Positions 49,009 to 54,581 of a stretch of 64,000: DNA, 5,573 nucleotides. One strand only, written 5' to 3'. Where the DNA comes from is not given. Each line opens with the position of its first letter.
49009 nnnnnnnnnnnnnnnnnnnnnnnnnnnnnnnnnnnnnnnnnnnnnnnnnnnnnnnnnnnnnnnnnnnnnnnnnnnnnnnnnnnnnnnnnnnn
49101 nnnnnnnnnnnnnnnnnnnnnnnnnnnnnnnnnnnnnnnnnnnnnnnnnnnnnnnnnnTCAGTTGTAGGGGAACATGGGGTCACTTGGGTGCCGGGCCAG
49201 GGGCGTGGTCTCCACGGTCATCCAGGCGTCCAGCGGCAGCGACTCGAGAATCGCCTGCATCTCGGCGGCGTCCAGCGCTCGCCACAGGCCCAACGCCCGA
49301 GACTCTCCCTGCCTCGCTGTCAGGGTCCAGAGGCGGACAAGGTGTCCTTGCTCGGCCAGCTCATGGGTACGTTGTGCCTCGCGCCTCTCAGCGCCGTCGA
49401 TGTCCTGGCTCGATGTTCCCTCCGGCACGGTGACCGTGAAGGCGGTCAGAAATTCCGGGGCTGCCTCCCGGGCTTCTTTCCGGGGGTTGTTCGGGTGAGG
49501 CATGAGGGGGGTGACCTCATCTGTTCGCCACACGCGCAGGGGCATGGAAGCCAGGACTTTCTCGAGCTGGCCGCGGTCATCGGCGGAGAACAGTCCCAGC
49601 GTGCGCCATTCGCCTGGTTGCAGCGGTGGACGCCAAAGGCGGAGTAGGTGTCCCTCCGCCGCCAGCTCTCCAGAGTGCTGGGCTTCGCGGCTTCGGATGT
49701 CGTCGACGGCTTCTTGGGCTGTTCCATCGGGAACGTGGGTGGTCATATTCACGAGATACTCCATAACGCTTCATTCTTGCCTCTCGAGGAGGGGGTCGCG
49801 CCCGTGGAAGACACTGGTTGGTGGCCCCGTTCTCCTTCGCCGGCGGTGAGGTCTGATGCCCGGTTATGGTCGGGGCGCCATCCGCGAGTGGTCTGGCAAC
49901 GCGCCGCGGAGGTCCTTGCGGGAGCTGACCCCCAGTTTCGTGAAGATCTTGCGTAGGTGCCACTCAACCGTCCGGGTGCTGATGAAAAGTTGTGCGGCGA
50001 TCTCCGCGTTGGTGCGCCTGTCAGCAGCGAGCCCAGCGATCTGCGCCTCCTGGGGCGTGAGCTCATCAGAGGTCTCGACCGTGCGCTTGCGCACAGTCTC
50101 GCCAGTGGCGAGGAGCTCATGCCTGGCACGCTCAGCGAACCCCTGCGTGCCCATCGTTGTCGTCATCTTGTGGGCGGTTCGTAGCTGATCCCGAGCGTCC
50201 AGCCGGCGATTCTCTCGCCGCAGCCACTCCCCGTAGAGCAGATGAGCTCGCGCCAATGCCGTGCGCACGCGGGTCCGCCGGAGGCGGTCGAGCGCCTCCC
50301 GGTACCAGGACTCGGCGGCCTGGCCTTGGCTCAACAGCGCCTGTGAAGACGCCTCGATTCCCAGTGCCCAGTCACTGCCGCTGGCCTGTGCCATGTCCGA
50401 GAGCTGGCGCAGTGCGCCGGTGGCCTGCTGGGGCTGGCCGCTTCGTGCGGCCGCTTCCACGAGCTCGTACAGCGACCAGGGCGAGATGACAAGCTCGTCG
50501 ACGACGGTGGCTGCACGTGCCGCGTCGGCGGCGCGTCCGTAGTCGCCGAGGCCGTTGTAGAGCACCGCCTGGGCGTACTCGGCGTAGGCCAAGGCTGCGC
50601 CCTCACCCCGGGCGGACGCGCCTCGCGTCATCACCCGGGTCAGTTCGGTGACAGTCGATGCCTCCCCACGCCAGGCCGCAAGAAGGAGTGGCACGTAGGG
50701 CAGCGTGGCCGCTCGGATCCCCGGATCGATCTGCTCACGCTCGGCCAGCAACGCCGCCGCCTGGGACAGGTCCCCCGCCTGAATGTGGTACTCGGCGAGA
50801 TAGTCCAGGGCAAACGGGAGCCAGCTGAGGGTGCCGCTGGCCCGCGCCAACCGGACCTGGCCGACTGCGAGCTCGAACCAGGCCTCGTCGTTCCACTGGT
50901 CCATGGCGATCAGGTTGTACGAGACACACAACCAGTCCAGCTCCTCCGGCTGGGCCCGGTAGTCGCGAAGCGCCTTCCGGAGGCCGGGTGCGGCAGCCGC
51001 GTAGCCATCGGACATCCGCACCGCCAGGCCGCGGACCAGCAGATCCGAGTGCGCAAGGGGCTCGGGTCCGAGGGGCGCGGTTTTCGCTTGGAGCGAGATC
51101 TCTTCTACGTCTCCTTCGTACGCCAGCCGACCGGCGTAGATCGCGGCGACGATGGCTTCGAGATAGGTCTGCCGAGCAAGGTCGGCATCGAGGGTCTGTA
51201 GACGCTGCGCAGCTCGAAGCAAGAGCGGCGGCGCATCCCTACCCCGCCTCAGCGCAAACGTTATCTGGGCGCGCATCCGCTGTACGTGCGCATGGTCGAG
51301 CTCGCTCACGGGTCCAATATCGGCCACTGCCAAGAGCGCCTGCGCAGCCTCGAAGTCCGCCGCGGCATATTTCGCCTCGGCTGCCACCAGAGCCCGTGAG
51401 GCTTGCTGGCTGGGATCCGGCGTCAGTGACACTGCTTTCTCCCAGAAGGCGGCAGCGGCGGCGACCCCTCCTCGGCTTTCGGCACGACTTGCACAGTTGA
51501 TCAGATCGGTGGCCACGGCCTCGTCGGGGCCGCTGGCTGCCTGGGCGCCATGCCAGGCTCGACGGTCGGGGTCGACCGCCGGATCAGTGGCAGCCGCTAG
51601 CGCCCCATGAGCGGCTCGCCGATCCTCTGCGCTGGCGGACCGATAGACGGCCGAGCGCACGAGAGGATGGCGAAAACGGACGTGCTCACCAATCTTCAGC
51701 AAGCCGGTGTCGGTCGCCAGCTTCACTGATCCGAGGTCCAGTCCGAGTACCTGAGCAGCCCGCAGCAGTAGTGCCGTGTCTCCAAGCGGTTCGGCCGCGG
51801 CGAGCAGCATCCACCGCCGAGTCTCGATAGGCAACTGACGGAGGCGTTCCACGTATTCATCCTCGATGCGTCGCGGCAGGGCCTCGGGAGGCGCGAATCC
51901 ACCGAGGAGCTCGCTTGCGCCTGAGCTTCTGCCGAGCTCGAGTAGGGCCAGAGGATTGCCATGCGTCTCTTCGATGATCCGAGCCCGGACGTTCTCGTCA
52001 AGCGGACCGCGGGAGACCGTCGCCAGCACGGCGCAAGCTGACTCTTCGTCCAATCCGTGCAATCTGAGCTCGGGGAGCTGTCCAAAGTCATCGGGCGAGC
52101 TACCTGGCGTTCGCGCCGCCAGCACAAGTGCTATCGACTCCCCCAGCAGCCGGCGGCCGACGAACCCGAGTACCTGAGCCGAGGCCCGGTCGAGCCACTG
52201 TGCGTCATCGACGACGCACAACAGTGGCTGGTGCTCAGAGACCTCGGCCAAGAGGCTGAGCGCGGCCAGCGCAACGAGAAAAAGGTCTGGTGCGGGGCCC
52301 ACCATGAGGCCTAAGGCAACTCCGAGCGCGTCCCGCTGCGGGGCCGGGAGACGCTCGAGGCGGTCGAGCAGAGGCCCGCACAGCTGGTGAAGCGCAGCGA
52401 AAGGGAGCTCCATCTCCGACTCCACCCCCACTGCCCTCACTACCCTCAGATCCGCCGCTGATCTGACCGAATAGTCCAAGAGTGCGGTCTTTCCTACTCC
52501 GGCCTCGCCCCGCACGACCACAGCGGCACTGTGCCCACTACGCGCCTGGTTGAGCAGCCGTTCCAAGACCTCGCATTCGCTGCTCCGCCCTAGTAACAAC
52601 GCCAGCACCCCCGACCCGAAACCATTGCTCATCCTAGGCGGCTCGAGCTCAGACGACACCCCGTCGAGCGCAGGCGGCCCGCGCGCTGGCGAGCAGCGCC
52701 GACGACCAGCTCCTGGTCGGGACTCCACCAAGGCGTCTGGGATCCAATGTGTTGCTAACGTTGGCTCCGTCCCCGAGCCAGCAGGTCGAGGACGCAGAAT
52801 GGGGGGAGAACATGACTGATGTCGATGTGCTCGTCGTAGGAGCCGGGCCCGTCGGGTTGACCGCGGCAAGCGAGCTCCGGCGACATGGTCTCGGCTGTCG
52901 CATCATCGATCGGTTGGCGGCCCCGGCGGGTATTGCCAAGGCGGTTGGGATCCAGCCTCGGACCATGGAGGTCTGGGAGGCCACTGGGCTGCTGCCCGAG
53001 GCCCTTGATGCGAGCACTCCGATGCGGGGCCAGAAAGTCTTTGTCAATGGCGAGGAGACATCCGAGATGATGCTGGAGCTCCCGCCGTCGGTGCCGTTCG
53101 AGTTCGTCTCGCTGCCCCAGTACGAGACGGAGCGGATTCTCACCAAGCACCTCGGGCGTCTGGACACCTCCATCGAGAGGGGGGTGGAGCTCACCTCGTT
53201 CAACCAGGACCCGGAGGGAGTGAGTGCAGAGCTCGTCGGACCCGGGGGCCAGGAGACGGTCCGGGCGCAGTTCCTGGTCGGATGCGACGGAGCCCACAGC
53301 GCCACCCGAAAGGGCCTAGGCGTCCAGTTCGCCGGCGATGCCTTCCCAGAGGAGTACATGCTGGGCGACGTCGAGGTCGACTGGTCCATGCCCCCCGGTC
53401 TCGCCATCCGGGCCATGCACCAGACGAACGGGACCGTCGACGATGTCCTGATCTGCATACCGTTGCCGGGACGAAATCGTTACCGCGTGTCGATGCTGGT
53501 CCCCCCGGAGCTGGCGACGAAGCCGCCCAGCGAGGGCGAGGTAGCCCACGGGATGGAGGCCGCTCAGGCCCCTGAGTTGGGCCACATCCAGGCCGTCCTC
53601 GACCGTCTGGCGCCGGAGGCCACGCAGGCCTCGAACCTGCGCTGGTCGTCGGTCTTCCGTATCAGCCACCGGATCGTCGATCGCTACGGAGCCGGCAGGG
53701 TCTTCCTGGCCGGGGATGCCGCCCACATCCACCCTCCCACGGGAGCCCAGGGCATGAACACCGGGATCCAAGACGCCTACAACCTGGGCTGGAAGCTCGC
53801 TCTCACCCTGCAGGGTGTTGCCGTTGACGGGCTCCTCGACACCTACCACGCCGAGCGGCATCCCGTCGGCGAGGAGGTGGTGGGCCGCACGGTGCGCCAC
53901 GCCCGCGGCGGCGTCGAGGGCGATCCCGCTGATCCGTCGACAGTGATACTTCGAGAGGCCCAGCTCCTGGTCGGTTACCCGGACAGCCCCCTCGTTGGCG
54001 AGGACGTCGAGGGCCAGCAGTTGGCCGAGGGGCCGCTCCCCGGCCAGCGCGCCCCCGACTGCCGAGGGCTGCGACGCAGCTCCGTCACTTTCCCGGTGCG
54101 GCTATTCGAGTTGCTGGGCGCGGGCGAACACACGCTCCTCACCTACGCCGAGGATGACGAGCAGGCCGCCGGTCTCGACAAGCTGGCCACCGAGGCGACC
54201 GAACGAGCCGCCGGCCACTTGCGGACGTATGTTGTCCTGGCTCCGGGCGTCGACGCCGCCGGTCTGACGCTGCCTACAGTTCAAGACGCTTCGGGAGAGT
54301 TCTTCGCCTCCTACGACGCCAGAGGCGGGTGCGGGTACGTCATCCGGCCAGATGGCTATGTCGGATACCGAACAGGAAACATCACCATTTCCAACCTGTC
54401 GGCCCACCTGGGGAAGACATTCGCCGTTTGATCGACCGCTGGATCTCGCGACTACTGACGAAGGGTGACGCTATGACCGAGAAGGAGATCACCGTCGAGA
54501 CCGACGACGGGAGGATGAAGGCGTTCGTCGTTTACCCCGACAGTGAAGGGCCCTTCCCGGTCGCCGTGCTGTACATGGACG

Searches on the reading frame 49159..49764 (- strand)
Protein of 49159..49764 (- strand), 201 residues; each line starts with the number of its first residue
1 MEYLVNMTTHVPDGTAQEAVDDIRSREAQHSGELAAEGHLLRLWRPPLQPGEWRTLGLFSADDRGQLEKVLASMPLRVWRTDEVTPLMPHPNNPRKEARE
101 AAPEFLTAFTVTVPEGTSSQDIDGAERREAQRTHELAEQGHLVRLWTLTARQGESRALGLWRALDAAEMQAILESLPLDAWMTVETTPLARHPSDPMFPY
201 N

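Call 39: search_protein_families(library=pfam, proteins=[window:49159-49764:-], max_evalue=0.00001)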
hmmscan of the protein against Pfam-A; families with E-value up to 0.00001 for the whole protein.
window:49159-49764:- (201 aa): 1 family
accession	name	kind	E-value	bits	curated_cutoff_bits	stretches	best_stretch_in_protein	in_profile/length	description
PF02426.22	MIase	-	7.9e-56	186.6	26.7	2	1-92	1-89/90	Muconolactone delta-isomerase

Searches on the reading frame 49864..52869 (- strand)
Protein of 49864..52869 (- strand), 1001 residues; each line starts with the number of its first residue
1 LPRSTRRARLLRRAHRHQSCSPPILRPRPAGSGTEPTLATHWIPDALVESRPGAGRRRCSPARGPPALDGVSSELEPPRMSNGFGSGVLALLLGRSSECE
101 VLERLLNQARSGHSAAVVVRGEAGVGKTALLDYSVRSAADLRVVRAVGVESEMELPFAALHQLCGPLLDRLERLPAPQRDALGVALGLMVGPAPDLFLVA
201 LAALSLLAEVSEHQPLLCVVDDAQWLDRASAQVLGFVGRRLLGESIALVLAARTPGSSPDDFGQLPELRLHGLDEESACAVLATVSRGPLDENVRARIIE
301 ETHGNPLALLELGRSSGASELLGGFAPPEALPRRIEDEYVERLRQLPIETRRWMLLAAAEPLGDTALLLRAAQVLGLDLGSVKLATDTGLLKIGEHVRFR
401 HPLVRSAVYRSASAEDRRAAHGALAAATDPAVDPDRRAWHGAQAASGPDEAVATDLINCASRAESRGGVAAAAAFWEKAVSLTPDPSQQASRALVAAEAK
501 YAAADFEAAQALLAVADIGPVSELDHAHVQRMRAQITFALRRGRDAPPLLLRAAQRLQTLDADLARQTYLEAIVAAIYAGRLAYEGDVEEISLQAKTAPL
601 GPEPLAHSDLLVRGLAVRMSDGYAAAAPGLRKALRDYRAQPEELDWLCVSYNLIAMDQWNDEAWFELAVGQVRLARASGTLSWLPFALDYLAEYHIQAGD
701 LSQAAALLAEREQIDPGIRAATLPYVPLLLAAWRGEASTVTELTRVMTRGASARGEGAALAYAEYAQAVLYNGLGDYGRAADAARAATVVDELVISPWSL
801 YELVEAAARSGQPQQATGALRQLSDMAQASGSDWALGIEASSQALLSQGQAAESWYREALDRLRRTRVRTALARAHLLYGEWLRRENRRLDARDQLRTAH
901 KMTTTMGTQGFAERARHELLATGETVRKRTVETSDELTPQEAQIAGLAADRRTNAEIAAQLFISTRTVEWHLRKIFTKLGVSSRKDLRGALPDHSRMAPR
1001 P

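Call 39: search_protein_families(library=pfam, proteins=[window:49864-52869:-], max_evalue=0.00001)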
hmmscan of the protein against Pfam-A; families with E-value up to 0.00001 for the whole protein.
window:49864-52869:- (1001 aa): 2 families
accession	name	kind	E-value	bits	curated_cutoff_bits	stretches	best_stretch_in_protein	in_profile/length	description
PF13191.12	AAA_16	-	3.4e-16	60.6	32.6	1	92-240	2-158/167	AAA ATPase domain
PF00196.25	GerE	-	1.2e-13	50.9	23.5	1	936-987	2-53/57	Bacterial regulatory proteins, luxR family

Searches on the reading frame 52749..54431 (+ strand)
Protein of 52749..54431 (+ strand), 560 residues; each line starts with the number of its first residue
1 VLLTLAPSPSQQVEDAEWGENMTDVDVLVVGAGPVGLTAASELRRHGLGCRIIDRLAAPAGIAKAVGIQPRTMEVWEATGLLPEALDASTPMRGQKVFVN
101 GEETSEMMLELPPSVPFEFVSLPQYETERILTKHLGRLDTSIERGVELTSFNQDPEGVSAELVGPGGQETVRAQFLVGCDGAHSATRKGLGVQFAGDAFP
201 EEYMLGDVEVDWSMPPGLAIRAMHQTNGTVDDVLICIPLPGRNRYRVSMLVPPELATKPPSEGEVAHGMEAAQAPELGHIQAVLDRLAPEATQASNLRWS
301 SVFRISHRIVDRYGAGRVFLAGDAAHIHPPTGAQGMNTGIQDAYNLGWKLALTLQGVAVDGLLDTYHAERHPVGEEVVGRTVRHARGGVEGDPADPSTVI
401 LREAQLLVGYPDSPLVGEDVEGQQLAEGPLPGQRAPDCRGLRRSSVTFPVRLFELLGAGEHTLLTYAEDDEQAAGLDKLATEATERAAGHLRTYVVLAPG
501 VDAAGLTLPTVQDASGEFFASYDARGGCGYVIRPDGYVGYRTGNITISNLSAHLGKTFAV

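Call 39: search_protein_families(library=pfam, proteins=[window:52749-54431:+], max_evalue=0.00001)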
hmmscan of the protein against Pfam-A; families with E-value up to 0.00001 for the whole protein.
window:52749-54431:+ (560 aa): 1 family
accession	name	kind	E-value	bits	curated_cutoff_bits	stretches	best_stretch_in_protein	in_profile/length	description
PF01494.25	FAD_binding_3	-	1.7e-83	281.2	22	1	24-380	1-348/349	FAD binding domain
